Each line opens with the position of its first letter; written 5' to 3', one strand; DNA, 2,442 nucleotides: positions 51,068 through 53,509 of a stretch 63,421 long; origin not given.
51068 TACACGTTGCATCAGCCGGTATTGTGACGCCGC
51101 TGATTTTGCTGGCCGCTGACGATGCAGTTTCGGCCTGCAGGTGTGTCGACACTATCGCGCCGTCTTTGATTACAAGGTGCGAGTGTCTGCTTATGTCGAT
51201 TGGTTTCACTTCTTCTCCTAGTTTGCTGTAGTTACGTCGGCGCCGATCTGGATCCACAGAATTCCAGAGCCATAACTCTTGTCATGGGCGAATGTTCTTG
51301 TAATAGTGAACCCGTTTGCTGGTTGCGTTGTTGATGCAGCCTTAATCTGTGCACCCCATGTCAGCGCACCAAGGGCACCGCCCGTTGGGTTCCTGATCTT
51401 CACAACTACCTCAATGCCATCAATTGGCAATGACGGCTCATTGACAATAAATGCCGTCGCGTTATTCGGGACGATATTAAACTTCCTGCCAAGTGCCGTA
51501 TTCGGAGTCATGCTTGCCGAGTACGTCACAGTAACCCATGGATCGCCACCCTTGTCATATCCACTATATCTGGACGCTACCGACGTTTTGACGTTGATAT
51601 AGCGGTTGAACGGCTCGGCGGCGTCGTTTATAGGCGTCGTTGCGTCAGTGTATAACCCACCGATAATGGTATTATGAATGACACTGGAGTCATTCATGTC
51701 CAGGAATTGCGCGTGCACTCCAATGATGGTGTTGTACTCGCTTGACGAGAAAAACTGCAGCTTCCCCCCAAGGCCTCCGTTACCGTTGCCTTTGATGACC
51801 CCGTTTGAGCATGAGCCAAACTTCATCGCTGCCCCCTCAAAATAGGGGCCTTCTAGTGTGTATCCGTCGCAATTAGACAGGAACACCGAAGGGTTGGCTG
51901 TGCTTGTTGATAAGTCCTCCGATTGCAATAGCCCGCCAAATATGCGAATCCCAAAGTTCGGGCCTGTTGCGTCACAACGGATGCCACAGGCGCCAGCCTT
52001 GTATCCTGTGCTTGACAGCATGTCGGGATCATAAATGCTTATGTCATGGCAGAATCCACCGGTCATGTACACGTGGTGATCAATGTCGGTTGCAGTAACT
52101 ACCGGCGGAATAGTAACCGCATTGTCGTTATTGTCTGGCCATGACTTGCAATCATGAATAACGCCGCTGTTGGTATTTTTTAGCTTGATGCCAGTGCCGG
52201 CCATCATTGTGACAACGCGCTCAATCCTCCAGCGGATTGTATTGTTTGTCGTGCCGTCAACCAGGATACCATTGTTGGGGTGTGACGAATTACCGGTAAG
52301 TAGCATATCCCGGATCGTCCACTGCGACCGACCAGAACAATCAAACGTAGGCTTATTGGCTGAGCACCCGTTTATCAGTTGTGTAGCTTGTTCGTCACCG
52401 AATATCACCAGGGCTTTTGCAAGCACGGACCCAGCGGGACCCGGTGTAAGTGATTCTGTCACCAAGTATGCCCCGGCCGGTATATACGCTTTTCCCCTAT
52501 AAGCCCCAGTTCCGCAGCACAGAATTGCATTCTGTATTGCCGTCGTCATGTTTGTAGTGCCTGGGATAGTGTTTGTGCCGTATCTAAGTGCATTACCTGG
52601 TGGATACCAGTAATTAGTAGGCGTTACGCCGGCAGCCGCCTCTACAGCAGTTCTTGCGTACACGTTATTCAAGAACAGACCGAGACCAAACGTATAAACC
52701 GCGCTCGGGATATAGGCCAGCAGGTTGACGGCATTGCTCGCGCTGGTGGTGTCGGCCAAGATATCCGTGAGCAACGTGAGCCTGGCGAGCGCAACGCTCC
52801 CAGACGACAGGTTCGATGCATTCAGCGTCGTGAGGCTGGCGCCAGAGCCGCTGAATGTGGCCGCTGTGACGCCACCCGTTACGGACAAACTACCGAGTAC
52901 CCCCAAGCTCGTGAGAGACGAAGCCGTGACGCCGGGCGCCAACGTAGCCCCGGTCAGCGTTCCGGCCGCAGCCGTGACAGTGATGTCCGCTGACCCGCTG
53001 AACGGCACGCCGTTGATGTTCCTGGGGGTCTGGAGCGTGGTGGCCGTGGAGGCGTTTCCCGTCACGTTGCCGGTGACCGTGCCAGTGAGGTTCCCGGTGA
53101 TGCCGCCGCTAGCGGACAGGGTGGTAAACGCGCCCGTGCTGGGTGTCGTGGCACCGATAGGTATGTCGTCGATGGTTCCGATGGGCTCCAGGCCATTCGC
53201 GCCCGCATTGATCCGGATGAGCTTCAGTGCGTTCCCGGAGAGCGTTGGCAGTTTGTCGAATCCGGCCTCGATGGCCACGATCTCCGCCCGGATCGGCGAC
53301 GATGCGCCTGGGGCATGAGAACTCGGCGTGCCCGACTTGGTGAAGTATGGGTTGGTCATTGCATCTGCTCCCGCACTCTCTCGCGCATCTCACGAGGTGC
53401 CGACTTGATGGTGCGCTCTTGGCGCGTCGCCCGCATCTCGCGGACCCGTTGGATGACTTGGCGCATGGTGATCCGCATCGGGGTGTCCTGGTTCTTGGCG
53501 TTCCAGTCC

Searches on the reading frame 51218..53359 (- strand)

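Call 11: search_protein_families(library=phrogs, proteins=[window:51218-53359:-], max_evalue=0.001)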
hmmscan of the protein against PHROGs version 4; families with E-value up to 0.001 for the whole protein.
window:51218-53359:- (713 aa): 4 families
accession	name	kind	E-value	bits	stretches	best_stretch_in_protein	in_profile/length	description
phrog_1833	-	tail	2e-08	35.2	1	94-134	207-247/322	tail fiber protein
phrog_37852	-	unknown function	3.4e-08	33.5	1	79-131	23-75/397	-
phrog_22609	-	tail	7.6e-06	24.9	1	91-179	599-689/1184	tail fiber protein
phrog_3299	-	unknown function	0.00022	19.8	1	84-180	678-778/1385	-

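Call 12: search_protein_families(library=pfam, proteins=[window:51218-53359:-], max_evalue=0.001)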
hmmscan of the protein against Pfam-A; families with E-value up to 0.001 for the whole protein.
window:51218-53359:- (713 aa): 1 family
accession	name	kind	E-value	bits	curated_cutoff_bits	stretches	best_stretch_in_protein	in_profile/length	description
PF12708.12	Pect-lyase_RHGA_epim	-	0.00011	22.5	27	1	267-331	13-70/213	Rhamnogalacturonase A/epimerase, pectate lyase-like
